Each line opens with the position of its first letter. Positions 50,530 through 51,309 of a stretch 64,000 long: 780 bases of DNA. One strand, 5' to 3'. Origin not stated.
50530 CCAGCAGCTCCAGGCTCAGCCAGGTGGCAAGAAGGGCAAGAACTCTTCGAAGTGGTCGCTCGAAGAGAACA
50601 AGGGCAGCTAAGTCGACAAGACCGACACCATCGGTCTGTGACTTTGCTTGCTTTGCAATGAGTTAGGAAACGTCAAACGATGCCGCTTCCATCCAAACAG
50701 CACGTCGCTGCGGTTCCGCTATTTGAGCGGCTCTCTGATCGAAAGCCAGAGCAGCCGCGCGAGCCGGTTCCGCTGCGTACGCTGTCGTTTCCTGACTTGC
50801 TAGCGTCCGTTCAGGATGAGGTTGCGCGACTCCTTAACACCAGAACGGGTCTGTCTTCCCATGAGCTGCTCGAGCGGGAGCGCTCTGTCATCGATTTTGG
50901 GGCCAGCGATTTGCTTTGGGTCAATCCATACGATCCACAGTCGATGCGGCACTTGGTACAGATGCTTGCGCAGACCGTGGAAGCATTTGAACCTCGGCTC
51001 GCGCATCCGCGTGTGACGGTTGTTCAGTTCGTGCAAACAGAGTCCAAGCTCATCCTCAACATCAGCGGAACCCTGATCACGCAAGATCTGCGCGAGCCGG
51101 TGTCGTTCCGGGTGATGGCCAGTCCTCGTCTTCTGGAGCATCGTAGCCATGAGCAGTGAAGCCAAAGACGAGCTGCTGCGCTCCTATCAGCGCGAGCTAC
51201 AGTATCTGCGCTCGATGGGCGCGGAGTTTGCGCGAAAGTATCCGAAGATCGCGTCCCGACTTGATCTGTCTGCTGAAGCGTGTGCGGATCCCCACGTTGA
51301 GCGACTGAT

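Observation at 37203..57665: Near-complete T6SS locus (tssJKL-M-ABC-hcp-EFG-vgrG-PAAR-like) with no clpV/tssH anywhere in the 64-kb window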

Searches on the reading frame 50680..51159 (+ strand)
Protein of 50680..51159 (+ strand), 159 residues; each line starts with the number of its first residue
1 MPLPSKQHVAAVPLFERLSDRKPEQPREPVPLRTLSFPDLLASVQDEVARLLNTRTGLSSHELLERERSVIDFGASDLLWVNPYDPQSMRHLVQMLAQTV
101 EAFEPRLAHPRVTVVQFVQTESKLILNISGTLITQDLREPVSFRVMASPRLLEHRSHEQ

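Call 4: search_protein_families(library=pfam, proteins=[window:50680-51159:+])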
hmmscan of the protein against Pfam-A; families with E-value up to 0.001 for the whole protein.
window:50680-51159:+ (159 aa): 1 family
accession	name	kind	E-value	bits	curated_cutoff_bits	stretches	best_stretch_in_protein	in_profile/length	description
PF04965.19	GPW_gp25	-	1.6e-10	41.1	27.2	1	40-135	3-94/96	Baseplate wedge protein gp25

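Call 10: search_protein_families(library=ncbifam, max_evalue=0.01, proteins=[window:50680-51159:+])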
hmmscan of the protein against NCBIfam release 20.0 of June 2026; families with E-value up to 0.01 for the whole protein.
window:50680-51159:+ (159 aa): 1 family
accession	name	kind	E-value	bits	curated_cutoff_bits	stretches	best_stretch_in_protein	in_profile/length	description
TIGR03357.1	VI_zyme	equivalog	3e-23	81.9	53.2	1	13-147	3-125/133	type VI secretion system baseplate subunit TssE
